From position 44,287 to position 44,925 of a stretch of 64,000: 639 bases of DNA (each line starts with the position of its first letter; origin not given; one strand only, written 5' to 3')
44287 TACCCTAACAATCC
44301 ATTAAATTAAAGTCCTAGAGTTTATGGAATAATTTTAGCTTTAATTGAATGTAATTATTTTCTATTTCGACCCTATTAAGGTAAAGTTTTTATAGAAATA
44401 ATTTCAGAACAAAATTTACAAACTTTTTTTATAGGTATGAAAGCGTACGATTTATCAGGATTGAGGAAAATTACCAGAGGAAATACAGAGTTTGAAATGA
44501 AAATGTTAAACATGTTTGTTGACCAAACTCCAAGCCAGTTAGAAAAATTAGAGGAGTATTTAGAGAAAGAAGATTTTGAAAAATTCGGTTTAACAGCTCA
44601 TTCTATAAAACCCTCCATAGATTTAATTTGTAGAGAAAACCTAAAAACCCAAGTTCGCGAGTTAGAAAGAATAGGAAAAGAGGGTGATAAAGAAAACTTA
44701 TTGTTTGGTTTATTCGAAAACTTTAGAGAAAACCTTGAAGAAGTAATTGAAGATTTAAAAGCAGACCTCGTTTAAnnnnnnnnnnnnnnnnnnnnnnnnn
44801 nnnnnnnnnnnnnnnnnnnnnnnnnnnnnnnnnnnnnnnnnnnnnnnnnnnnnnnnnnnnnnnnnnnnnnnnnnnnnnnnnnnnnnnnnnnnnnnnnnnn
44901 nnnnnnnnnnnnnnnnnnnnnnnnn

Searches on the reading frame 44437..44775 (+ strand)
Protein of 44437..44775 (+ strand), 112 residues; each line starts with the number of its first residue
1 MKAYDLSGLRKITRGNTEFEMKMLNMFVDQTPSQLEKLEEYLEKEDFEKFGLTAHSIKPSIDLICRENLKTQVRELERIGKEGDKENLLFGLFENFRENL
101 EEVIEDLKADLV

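Call 44: search_protein_families(library=pfam, proteins=[window:44437-44775:+], max_evalue=0.001)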
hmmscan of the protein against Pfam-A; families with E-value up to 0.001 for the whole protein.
window:44437-44775:+ (112 aa): 1 family
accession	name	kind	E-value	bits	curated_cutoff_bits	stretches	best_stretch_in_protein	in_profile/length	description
PF01627.28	Hpt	-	1.4e-07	32.1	24.6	1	23-102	2-80/84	Hpt domain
